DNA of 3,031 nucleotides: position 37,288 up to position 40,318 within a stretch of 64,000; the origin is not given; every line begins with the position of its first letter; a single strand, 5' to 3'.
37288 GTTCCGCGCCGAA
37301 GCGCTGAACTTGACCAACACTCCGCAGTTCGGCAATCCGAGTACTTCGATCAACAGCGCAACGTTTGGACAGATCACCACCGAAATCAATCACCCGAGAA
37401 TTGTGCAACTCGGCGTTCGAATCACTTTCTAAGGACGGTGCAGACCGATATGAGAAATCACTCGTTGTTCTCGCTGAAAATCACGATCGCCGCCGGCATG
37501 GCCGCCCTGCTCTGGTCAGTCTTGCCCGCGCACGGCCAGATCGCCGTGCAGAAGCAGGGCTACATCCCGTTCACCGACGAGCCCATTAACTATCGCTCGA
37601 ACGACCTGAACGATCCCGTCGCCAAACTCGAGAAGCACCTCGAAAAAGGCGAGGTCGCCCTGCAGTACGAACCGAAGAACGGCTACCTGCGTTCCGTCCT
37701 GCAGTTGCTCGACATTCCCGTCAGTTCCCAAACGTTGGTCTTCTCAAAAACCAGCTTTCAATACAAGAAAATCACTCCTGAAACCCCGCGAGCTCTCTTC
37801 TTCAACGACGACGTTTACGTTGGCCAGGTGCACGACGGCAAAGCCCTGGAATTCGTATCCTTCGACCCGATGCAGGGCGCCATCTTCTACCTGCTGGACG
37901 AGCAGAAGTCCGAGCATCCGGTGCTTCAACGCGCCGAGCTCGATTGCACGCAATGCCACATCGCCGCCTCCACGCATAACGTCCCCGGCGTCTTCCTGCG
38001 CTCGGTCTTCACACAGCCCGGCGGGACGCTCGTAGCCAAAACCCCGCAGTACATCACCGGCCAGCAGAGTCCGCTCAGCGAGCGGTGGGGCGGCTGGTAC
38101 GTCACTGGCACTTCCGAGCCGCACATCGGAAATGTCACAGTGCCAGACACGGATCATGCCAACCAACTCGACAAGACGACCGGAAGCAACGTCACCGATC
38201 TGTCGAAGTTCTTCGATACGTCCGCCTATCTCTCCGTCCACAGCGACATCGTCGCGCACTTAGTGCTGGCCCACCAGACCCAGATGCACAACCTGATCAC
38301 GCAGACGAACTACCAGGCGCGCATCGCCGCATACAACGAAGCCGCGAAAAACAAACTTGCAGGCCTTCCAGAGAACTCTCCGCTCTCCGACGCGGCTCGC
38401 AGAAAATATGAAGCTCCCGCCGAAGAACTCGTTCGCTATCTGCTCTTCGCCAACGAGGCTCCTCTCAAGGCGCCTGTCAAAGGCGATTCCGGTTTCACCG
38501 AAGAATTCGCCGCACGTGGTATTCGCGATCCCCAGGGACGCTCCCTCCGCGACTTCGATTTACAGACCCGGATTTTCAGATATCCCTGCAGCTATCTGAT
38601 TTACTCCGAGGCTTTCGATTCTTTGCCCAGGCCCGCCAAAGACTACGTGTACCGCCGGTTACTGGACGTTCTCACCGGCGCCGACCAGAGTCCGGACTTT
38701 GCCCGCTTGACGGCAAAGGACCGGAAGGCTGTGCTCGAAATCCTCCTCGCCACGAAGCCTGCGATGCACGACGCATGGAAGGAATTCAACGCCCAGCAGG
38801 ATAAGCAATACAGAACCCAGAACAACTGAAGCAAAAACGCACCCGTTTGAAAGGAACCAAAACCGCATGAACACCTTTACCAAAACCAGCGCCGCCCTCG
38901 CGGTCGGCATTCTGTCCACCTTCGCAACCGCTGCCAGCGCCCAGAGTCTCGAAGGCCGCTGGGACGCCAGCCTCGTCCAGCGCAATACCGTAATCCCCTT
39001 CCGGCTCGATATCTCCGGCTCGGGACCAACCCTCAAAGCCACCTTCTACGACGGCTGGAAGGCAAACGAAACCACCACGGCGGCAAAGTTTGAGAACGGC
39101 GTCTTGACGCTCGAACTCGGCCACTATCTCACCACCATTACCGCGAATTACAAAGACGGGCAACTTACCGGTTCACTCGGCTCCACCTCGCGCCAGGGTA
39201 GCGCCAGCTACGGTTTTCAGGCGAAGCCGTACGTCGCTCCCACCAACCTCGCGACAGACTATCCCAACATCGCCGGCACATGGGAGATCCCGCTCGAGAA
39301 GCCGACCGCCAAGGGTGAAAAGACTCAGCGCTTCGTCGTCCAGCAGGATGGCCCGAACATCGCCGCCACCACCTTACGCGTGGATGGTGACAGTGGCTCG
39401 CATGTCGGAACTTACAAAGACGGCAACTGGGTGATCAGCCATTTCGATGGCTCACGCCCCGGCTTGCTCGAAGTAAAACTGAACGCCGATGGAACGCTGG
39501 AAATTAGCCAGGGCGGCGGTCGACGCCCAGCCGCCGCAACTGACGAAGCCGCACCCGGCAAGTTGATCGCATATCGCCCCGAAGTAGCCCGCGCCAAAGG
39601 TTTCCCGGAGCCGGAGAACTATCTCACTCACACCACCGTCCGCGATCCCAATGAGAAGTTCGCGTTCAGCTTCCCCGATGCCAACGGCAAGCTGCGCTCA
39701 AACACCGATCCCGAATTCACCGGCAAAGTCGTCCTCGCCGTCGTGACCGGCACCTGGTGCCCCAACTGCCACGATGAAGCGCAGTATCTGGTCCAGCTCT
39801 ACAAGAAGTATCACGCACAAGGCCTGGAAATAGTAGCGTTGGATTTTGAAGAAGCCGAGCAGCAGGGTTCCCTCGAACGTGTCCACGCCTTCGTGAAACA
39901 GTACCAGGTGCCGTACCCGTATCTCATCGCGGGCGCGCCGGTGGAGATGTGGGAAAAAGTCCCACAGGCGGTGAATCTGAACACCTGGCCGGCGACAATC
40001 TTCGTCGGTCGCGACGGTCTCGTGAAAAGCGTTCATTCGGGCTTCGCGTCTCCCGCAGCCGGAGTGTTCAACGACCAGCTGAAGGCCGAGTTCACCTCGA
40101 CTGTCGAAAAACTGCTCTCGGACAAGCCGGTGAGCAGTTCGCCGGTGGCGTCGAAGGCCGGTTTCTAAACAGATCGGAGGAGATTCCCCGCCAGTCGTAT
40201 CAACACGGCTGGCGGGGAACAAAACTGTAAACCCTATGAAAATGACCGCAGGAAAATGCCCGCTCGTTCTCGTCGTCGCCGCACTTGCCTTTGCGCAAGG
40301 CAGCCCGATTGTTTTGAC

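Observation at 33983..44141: Ten-gene envelope operon: TonB receptor, haem-c protein, thiol-redox pair, unknown secreted proteins and four tandem membrane paralogues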

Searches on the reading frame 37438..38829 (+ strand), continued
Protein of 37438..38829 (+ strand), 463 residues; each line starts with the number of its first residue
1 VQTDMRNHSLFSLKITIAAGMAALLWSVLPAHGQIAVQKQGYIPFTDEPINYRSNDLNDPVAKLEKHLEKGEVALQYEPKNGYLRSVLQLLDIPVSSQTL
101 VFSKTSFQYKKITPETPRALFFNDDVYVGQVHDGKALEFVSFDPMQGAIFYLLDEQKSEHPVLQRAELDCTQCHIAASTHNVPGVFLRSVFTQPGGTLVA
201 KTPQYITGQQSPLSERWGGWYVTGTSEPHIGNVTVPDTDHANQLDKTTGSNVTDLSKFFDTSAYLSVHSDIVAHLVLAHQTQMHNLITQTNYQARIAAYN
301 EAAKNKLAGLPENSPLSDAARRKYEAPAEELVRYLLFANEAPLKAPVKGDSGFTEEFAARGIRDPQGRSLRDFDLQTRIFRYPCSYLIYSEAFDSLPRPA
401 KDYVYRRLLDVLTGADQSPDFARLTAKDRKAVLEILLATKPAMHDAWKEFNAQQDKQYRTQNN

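Call 88: search_protein_families(library=ncbifam, proteins=[L057:11360-12505:+, L070:11343-12425:+, L059:9338-9856:+, L076:9456-9998:+, L082:9421-9915:+, L013:12627-13094:+, L017:3392-3859:+, L009:8585-9967:+, L013:17229-18257:+], max_evalue=0.00001)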
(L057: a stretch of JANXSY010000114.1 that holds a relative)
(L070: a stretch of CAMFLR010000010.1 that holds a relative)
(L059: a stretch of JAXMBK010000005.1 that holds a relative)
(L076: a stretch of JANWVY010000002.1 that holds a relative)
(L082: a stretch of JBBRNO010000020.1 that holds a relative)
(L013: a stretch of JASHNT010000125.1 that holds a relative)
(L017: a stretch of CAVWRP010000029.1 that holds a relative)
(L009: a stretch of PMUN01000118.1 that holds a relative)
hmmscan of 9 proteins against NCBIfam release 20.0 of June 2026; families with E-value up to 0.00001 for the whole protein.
L057:11360-12505:+ (382 aa): 3 families
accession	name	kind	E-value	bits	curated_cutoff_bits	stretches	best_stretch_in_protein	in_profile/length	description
TIGR03261.1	phnS2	equivalog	5e-23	81.7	392.75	1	61-341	17-293/334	putative 2-aminoethylphosphonate ABC transporter substrate-binding protein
NF011620.1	PRK15046.1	equivalog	2.2e-20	72.7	310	1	60-373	19-324/334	2-aminoethylphosphonate ABC transporter substrate-binding protein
TIGR03227.1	PhnS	equivalog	1.7e-13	50.2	395.3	1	55-373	27-334/360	2-aminoethylphosphonate ABC transporter substrate-binding protein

L070:11343-12425:+ (361 aa): 3 families
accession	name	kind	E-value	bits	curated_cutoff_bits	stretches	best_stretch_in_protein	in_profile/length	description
TIGR03261.1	phnS2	equivalog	7.1e-25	87.8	392.75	1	40-358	16-329/334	putative 2-aminoethylphosphonate ABC transporter substrate-binding protein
NF011620.1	PRK15046.1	equivalog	1.1e-19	70.4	310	1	37-320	16-293/334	2-aminoethylphosphonate ABC transporter substrate-binding protein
TIGR03227.1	PhnS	equivalog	2.3e-16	59.7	395.3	1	37-324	26-307/360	2-aminoethylphosphonate ABC transporter substrate-binding protein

L059:9338-9856:+ (173 aa): 7 families
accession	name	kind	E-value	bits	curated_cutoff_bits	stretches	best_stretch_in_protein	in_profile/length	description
TIGR00738.1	rrf2_super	superfamily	7.5e-33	113.2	73.3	1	27-153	2-130/132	Rrf2 family transcriptional regulator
TIGR02944.1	suf_reg_Xantho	equivalog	1.6e-16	60.9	110.65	1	28-153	4-130/130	SUF system Fe-S cluster assembly regulator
TIGR02010.1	IscR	equivalog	7.7e-16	58.2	207.55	1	28-153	3-129/135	Fe-S cluster assembly transcriptional regulator IscR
NF008886.0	PRK11920.1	equivalog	3e-13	49.7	193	1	28-116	3-91/153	iron-responsive transcriptional regulator RirA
NF047409.1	Cys_reg_CymR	equivalog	1.1e-12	48.2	195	1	29-158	4-128/139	cysteine metabolism transcriptional regulator CymR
NF008240.0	PRK11014.1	equivalog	4e-11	43.1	182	1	29-153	4-127/141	nitric oxide-sensing transcriptional repressor NsrR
NF008110.0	PRK10857.1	equivalog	3.3e-10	40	275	1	30-116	5-92/164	Fe-S cluster assembly transcriptional regulator IscR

L076:9456-9998:+ (181 aa): 7 families
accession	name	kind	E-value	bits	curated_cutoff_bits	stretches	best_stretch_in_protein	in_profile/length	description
TIGR00738.1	rrf2_super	superfamily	1.8e-31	108.8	73.3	1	34-160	2-131/132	Rrf2 family transcriptional regulator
NF008240.0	PRK11014.1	equivalog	1e-16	61.2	182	1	38-166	6-134/141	nitric oxide-sensing transcriptional repressor NsrR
TIGR02944.1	suf_reg_Xantho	equivalog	2e-15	57.3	110.65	1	36-158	5-129/130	SUF system Fe-S cluster assembly regulator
NF008886.0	PRK11920.1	equivalog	6.2e-14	51.9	193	1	37-164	5-135/153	iron-responsive transcriptional regulator RirA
TIGR02010.1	IscR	equivalog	6.7e-12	45.4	207.55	1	39-161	7-131/135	Fe-S cluster assembly transcriptional regulator IscR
NF047409.1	Cys_reg_CymR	equivalog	2.2e-08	34.3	195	1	38-161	6-125/139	cysteine metabolism transcriptional regulator CymR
NF008110.0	PRK10857.1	equivalog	6.3e-08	32.6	275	1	41-161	9-131/164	Fe-S cluster assembly transcriptional regulator IscR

L082:9421-9915:+ (165 aa): 7 families
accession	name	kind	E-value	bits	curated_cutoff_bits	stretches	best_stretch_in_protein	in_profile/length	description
TIGR00738.1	rrf2_super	superfamily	6.2e-31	107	73.3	1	21-147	3-131/132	Rrf2 family transcriptional regulator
NF008240.0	PRK11014.1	equivalog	1e-16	61.3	182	1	21-151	3-132/141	nitric oxide-sensing transcriptional repressor NsrR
NF008886.0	PRK11920.1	equivalog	8.3e-16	58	193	1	21-124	3-102/153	iron-responsive transcriptional regulator RirA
TIGR02944.1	suf_reg_Xantho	equivalog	1.4e-14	54.6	110.65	1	22-110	5-93/130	SUF system Fe-S cluster assembly regulator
TIGR02010.1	IscR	equivalog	3.2e-12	46.5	207.55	1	24-149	6-132/135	Fe-S cluster assembly transcriptional regulator IscR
NF047409.1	Cys_reg_CymR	equivalog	5.3e-10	39.6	195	1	22-148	4-125/139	cysteine metabolism transcriptional regulator CymR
NF008110.0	PRK10857.1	equivalog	1.3e-08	34.8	275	1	26-148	8-131/164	Fe-S cluster assembly transcriptional regulator IscR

L013:12627-13094:+ (156 aa): 6 families
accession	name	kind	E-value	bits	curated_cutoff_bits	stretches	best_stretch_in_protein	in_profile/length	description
TIGR00738.1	rrf2_super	superfamily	1.1e-24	86.7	73.3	1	1-94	1-95/132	Rrf2 family transcriptional regulator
TIGR02010.1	IscR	equivalog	4.3e-18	65.5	207.55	1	1-95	1-96/135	Fe-S cluster assembly transcriptional regulator IscR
NF008110.0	PRK10857.1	equivalog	1.2e-14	54.4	275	1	1-93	1-94/164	Fe-S cluster assembly transcriptional regulator IscR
NF047409.1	Cys_reg_CymR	equivalog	1.5e-13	51.1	195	1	1-118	1-124/139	cysteine metabolism transcriptional regulator CymR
TIGR02944.1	suf_reg_Xantho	equivalog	1.6e-11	44.7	110.65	1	1-95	2-96/130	SUF system Fe-S cluster assembly regulator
NF008886.0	PRK11920.1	equivalog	5.4e-08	32.6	193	1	1-91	1-91/153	iron-responsive transcriptional regulator RirA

L017:3392-3859:+ (156 aa): 7 families
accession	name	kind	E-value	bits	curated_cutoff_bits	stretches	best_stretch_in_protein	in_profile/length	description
TIGR00738.1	rrf2_super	superfamily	1.1e-28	99.8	73.3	1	10-140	3-128/132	Rrf2 family transcriptional regulator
NF047409.1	Cys_reg_CymR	equivalog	6.4e-21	74.9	195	1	10-145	3-126/139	cysteine metabolism transcriptional regulator CymR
TIGR02010.1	IscR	equivalog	1.1e-16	60.9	207.55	1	10-142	3-129/135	Fe-S cluster assembly transcriptional regulator IscR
NF008110.0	PRK10857.1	equivalog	6.4e-13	48.8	275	1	10-147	3-134/164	Fe-S cluster assembly transcriptional regulator IscR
TIGR02944.1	suf_reg_Xantho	equivalog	1.7e-11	44.6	110.65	1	9-140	3-128/130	SUF system Fe-S cluster assembly regulator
NF008886.0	PRK11920.1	equivalog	2.5e-08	33.7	193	1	10-141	3-129/153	iron-responsive transcriptional regulator RirA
NF008240.0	PRK11014.1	equivalog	1.2e-07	31.8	182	1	14-141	7-126/141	nitric oxide-sensing transcriptional repressor NsrR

L009:8585-9967:+ (461 aa): 0 families

L013:17229-18257:+ (343 aa): 187 families (the best 25 are shown)
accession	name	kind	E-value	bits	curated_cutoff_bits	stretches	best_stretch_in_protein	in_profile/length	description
NF008105.0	PRK10851.1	equivalog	1.1e-121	406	502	1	1-248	1-248/362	sulfate/thiosulfate ABC transporter ATP-binding protein CysA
TIGR00968.1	3a0106s01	subfamily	1.9e-118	394.2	342.75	1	3-241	1-235/237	sulfate ABC transporter ATP-binding protein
TIGR03265.1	PhnT2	equivalog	5e-105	351.6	457.7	1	3-327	5-343/353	putative 2-aminoethylphosphonate ABC transporter ATP-binding protein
NF006987.0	PRK09452.1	equivalog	2.5e-93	312.8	482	1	3-249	18-260/378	spermidine/putrescine ABC transporter ATP-binding protein PotA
TIGR01187.1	potA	subfamily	3.1e-88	296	355.6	1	33-244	1-208/325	polyamine ABC transporter ATP-binding protein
NF043075.1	MMSYN1_0197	equivalog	6.3e-85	285.1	550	1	3-244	3-240/341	spermidine/putrescine ABC transporter ATP-binding protein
NF040840.2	tungstate_WtpC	equivalog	3.6e-84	283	440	1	3-327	2-338/347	tungstate ABC transporter ATP-binding protein WtpC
NF008653.0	PRK11650.1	subfamily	5.6e-83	278.9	432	1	2-251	3-251/357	sn-glycerol-3-phosphate ABC transporter ATP-binding protein UgpC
TIGR03258.1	PhnT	equivalog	1.2e-81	274.5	499.15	1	3-247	9-250/359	2-aminoethylphosphonate ABC transport system ATP-binding subunit PhnT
NF040933.2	ABC_arch_GlcV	equivalog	8.5e-81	271.6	450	1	2-248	2-253/357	glucose ABC transporter ATP-binding protein GlcV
NF008513.0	PRK11432.1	equivalog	2.4e-78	263.5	496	1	3-248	7-248/351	ferric ABC transporter ATP-binding protein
NF008233.0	PRK11000.1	equivalog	1.2e-73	248.1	568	1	2-241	3-238/369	maltose/maltodextrin ABC transporter ATP-binding protein MalK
NF008621.0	PRK11607.1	equivalog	9.9e-72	241.8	613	1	3-245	20-258/377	putrescine ABC transporter ATP-binding subunit PotG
TIGR01186.1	proV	subfamily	2e-65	221.3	326.6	1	12-244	3-237/363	betaine/proline/choline family ABC transporter ATP-binding protein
TIGR02142.1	modC_ABC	equivalog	2.8e-59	201.1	285.05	1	7-228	4-223/353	molybdenum ABC transporter ATP-binding protein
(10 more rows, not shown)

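Call 97: find_encoding_contigs(protein=P0036, flank=10000, max_places=1)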
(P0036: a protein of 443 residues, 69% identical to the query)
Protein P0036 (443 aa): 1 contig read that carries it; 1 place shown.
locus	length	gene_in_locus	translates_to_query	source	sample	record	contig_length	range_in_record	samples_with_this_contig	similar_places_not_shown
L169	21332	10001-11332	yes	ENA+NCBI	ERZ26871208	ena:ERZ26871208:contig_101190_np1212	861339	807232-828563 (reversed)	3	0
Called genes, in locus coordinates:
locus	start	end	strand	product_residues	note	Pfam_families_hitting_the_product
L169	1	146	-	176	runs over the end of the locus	PF02870:Methyltransf_1N, PF01035:DNA_binding_1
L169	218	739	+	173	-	PF00210:Ferritin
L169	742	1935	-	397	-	PF02771:Acyl-CoA_dh_N, PF14749:Acyl-CoA_ox_N (weak), PF02770:Acyl-CoA_dh_M, PF00441:Acyl-CoA_dh_1, PF08028:Acyl-CoA_dh_2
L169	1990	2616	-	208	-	PF00226:DnaJ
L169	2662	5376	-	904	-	PF00486:Trans_reg_C, PF17874:TPR_MalT (weak)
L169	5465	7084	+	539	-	-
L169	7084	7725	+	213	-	-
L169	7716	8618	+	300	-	-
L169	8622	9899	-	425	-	PF01979:Amidohydro_1, PF07969:Amidohydro_3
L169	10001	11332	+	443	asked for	-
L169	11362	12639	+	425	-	PF08534:Redoxin, PF00578:AhpC-TSA, PF13905:Thioredoxin_8 (faint)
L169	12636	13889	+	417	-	PF08534:Redoxin, PF00578:AhpC-TSA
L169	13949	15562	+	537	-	-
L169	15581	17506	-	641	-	-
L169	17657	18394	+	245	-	-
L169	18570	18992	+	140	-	-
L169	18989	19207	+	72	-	PF12844:HTH_19, PF13384:HTH_23 (faint), PF13560:HTH_31, PF01381:HTH_3, PF13443:HTH_26 (weak)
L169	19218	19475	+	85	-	-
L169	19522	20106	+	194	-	PF04542:Sigma70_r2, PF08281:Sigma70_r4_2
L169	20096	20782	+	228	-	-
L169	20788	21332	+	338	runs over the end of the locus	PF12543:DUF3738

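Call 98: find_encoding_contigs(protein=P0118, flank=10000, max_places=1)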
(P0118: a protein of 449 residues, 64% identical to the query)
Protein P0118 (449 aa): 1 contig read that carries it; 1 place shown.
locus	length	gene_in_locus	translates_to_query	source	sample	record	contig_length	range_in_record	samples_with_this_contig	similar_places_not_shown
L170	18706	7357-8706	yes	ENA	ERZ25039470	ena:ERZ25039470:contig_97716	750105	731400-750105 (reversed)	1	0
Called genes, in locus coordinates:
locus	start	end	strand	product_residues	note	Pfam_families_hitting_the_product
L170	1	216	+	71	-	?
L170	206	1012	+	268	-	-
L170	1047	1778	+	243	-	-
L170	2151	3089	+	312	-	-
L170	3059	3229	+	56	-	-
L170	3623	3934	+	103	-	-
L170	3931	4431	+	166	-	-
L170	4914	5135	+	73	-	-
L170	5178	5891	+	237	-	-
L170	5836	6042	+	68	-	-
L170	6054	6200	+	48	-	-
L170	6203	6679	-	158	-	-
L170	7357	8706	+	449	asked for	-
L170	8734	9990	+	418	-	PF08534:Redoxin, PF00578:AhpC-TSA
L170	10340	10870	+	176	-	PF09286:Pro-kuma_activ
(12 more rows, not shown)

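Call 99: find_encoding_contigs(protein=P0089, flank=10000, max_places=1)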
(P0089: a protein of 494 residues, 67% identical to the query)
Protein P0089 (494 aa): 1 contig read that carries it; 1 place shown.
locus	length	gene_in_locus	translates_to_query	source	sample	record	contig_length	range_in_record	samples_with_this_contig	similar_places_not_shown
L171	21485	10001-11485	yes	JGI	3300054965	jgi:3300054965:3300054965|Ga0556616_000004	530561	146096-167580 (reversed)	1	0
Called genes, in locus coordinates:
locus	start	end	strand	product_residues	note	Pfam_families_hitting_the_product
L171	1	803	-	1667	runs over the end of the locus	PF13620:CarboxypepD_reg, PF13715:CarbopepD_reg_2 (weak), PF17210:SdrD_B (weak), PF22904:NOMO1-like_2nd (weak), PF25183:OMP_b-brl_4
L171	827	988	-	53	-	-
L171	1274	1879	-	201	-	PF01467:CTP_transf_like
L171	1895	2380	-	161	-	PF00160:Pro_isomerase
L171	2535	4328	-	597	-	PF01401:Peptidase_M2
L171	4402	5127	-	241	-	PF03861:ANTAR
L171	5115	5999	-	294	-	PF02585:PIG-L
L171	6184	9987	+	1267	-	PF13620:CarboxypepD_reg, PF13715:CarbopepD_reg_2 (faint), PF17210:SdrD_B (faint), PF25183:OMP_b-brl_4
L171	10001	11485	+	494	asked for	-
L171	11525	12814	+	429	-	PF08534:Redoxin, PF00578:AhpC-TSA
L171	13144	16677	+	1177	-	PF13620:CarboxypepD_reg, PF13715:CarbopepD_reg_2 (weak), PF07715:Plug, PF25183:OMP_b-brl_4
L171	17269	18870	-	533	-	PF22848:ASD1_dom, PF06964:Alpha-L-AF_C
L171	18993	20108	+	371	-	PF13439:Glyco_transf_4, PF13579:Glyco_trans_4_4, PF20706:GT4-conflict, PF00534:Glycos_transf_1, PF13692:Glyco_trans_1_4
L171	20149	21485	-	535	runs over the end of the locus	PF22848:ASD1_dom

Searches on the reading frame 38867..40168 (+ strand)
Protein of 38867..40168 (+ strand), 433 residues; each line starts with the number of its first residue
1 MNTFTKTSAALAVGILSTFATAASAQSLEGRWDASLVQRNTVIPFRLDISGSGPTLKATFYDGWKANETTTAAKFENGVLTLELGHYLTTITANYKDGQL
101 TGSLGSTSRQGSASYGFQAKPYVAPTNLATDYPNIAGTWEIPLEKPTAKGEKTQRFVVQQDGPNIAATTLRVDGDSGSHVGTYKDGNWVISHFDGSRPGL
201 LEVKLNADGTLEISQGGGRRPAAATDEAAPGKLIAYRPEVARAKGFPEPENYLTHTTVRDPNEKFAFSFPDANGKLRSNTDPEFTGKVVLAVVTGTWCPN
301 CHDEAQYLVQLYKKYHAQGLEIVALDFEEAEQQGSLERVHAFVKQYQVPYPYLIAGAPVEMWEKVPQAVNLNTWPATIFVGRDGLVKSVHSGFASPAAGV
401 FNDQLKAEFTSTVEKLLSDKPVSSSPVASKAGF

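Call 4: search_protein_families(library=pfam, proteins=[window:38867-40168:+], max_evalue=0.1)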
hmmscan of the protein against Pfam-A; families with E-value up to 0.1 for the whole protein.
window:38867-40168:+ (433 aa): 5 families
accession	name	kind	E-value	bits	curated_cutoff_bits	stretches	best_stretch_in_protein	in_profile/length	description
PF00578.27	AhpC-TSA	-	4.8e-12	46.3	26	1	267-388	8-123/124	AhpC/TSA family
PF08534.16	Redoxin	-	1e-10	42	26.6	1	267-392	9-134/148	Redoxin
PF13905.12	Thioredoxin_8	-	8.3e-05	23.3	27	1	286-384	1-92/94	Thioredoxin-like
PF13098.12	Thioredoxin_2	-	0.0026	18.5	27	1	285-392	4-93/104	Thioredoxin-like domain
PF00255.25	GSHPx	-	0.0099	15.9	27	1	283-348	18-85/108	Glutathione peroxidase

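Call 5: search_protein_families(library=ncbifam, proteins=[window:38867-40168:+], max_evalue=0.1)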
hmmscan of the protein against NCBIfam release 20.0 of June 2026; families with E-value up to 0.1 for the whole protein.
window:38867-40168:+ (433 aa): 5 families
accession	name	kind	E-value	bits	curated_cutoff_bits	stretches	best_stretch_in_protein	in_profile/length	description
NF002854.0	PRK03147.1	subfamily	6.6e-17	61.9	170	1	263-392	41-158/176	thiol-disulfide oxidoreductase ResA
TIGR00385.1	dsbE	subfamily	1.4e-08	34.6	123.15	1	283-393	60-157/173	DsbE family thiol:disulfide interchange protein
NF011941.0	PRK15412.1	equivalog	9.7e-08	31.7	359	1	255-392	38-161/185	thiol:disulfide interchange protein DsbE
NF047696.1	ThlDiSintTplARhiz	equivalog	2e-07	31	230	1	260-392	73-199/219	thiol:disulfide interchange protein TlpA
NF041202.1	StoA_CxxC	exception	1.5e-06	28.1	210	1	289-390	56-148/163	endospore biogenesis thiol-disulfide oxidoreductase StoA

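Call 32: search_solved_structures(query=window:38867-40168:+, max_evalue=1)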
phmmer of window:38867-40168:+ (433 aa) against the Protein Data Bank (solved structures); distinct sequences matched with E-value up to 1: 65 (the best 60 are shown).
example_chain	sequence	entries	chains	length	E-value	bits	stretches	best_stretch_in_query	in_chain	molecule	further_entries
3c71_A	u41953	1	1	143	6.5e-12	48.2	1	267-394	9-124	Thiol-disulfide oxidoreductase resA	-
3c73_A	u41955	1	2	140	9.2e-11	44.4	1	267-394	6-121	Thiol-disulfide oxidoreductase resA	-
2f9s_A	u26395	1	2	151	2.2e-10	43.2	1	267-394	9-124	Thiol-disulfide oxidoreductase resA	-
1st9_A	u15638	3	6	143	2.2e-10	43.2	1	267-394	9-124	Thiol-disulfide oxidoreductase resA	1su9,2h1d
2h1b_A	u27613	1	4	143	5.7e-10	41.8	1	267-394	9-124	Thiol-disulfide oxidoreductase resA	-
4nmu_A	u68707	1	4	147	1.1e-09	40.8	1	271-386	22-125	Thiol-disulfide oxidoreductase ResA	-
2h19_A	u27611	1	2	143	3.9e-09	39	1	267-394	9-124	Thiol-disulfide oxidoreductase resA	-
2h1a_A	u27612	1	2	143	3.9e-09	39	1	267-394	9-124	Thiol-disulfide oxidoreductase resA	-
2h1g_A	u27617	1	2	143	7e-08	34.9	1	267-394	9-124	Thiol-disulfide oxidoreductase resA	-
9jl9_A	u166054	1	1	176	1.9e-07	33.5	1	263-351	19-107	De novo designed 2OBI-3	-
2l5o_A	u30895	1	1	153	2.7e-07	33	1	264-392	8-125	Putative thioredoxin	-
2b1k_A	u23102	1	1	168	9.4e-07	31.2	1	247-397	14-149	Thiol:disulfide interchange protein dsbE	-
3k8n_A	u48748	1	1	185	1.2e-06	30.9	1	247-397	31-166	Cytochrome c biogenesis protein ccmG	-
2g0f_A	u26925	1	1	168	3e-06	29.5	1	247-345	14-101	Thiol:disulfide interchange protein dsbE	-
5um7_A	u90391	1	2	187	6e-06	28.5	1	280-398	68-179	Thioredoxin signature protein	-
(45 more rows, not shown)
